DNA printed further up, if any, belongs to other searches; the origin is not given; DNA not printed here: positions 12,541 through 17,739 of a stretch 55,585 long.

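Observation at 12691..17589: FBP aldolase/phosphatase fold with apparently intact catalytic motifs buried in a 1632-aa signal-peptide protein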

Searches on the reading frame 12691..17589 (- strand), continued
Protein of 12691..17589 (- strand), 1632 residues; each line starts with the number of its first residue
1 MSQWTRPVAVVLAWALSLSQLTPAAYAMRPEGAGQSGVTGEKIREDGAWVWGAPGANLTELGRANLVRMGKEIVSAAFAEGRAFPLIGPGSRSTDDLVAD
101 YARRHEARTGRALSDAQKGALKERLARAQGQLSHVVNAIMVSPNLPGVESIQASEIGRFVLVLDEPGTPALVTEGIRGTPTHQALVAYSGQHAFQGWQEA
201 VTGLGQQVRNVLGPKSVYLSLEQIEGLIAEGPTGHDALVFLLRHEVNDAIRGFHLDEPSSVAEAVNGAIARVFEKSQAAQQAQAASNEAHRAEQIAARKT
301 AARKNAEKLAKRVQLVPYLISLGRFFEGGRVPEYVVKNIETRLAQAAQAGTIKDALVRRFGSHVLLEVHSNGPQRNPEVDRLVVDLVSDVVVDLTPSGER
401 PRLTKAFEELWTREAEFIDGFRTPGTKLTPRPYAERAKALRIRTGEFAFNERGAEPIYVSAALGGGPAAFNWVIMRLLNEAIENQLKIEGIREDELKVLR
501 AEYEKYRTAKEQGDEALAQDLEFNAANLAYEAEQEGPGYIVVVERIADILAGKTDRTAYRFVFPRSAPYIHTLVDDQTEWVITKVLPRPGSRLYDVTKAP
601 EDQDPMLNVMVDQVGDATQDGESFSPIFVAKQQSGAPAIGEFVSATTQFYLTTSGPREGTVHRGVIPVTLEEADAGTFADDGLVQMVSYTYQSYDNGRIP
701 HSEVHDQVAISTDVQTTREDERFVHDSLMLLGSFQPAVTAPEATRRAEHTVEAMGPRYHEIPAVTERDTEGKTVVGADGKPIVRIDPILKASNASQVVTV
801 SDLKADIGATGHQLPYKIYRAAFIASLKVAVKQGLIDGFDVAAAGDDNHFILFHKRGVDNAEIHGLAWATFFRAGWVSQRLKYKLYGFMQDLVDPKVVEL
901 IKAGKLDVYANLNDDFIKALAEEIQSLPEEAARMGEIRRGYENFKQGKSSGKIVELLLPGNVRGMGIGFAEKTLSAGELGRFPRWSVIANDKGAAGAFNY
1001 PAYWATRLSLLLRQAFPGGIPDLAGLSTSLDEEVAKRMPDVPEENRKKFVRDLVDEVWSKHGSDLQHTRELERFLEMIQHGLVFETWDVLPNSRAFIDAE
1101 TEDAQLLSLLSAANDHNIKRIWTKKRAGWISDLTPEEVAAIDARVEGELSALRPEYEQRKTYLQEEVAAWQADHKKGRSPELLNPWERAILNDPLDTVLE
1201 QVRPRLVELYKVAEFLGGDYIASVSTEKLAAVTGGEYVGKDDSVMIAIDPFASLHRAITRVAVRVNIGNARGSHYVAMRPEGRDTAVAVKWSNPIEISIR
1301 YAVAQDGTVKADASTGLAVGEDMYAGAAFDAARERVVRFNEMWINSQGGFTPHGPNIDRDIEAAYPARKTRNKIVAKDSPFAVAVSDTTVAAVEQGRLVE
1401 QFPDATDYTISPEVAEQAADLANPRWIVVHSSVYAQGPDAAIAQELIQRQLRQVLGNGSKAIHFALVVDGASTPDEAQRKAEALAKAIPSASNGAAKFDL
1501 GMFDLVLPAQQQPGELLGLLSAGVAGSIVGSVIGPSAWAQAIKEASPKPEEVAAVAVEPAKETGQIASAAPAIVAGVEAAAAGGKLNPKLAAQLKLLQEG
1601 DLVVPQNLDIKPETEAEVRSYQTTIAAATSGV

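Call 13: find_related_loci(query=A1, collection=genome_contigs, flank=10000)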
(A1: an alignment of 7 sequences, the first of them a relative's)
Query A1 (1632 aa) in genome_contigs; peptide patterns used: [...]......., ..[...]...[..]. (x = any residue, [..] = any of these).
107 stretches matched a pattern; 1 encode a relative of the query (tblastn E <= 1e-3); 1 distinct loci.
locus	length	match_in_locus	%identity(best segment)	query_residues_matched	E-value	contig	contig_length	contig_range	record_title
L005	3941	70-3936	46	298-1627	0e+0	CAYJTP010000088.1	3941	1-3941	MAG TPA_asm: uncultured Planctomycetales bacterium isolate ERP125453_co1_410 genome assembly, contig: NODE_32406_length_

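Call 23: find_encoding_contigs(protein=P0008, flank=10000, max_places=3)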
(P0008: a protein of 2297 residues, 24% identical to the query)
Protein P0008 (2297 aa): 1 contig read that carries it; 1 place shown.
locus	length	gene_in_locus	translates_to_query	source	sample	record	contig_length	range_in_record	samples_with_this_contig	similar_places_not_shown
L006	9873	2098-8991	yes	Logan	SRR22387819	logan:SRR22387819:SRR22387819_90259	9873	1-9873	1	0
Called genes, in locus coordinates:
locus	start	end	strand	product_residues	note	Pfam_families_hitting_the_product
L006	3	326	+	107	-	?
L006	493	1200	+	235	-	-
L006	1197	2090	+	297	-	-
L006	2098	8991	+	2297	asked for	PF01950:FBPase_3, PF00044:Gp_dh_N (weak), PF02800:Gp_dh_C, PF00550:PP-binding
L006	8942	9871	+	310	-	?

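Call 29: list_cluster_members(proteins=[P0002, P0005, P0004, P0006, P0003, P0007, P0008])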
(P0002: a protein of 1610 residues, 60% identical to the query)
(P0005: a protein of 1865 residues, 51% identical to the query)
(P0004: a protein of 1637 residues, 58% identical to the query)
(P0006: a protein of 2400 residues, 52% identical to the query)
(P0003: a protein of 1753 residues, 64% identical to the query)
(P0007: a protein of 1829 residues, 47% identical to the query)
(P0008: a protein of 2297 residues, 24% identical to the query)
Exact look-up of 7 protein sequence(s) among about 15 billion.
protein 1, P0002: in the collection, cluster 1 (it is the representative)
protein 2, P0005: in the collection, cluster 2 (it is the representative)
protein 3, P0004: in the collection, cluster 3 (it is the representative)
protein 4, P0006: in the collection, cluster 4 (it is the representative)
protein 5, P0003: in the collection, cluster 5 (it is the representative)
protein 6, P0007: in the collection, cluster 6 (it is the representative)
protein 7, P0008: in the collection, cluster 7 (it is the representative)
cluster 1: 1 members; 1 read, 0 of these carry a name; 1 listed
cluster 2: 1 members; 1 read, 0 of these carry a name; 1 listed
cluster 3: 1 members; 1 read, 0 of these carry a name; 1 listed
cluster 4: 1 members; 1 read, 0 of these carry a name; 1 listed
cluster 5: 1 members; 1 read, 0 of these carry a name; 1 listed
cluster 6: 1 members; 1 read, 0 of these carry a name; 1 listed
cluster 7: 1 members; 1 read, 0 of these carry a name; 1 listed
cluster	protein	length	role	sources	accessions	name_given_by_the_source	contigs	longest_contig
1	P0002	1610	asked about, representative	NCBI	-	-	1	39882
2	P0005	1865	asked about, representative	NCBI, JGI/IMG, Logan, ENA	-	-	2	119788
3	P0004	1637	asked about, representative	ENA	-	-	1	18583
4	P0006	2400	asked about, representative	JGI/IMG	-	-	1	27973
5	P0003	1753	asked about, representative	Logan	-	-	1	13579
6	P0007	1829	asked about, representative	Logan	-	-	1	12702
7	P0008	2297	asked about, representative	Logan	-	-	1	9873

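Call 65: find_encoding_contigs(protein=window:12691-17589:-, flank=2000, max_places=3)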
Protein window:12691-17589:- (1632 aa): 1 contig read that carries it; 1 place shown.
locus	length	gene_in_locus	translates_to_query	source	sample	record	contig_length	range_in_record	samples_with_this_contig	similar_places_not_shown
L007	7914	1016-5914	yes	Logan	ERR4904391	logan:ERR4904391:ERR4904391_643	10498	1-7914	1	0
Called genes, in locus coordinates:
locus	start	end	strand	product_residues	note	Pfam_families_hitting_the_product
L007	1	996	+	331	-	?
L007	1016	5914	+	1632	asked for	PF01950:FBPase_3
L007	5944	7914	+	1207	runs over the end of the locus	PF17297:PEPCK_N, PF00821:PEPCK_GTP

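Call 84: find_encoding_contigs(protein=P0006, flank=10000, max_places=1)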
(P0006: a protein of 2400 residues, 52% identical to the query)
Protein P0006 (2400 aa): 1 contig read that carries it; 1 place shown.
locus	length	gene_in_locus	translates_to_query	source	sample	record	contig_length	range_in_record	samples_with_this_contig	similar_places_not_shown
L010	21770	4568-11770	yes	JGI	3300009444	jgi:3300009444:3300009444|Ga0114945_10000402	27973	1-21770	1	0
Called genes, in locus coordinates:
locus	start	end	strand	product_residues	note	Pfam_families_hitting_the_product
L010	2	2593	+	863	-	?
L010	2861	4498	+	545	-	-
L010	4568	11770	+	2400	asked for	PF01274:MS_TIM-barrel, PF01950:FBPase_3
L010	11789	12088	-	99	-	-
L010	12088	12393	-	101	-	-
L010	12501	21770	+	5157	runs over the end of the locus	?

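Call 85: find_encoding_contigs(protein=P0004, flank=10000, max_places=1)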
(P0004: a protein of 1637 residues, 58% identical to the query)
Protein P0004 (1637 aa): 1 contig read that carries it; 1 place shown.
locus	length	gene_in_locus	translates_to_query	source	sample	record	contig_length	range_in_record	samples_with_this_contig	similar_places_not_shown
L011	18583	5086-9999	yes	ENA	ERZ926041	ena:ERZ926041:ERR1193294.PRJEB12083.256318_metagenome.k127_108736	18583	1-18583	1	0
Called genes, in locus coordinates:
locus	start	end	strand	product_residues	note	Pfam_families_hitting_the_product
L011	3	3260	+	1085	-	?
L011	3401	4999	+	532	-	-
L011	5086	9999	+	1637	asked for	PF01950:FBPase_3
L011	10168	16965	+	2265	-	PF01274:MS_TIM-barrel, PF00121:TIM, PF01293:PEPCK_ATP (weak)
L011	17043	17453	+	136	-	-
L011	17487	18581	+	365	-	?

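Call 86: find_encoding_contigs(protein=P0003, flank=10000, max_places=1)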
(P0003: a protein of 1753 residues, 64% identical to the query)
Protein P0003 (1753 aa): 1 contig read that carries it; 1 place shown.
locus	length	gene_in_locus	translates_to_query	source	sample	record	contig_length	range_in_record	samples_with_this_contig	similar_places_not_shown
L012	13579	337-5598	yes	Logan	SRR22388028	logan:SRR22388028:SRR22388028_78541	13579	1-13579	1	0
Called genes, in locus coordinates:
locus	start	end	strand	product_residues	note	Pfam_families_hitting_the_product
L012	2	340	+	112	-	?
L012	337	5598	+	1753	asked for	PF04545:Sigma70_r4, PF01950:FBPase_3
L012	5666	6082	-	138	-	PF13470:PIN_3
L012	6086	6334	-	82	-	PF01402:RHH_1 (weak)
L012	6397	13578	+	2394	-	?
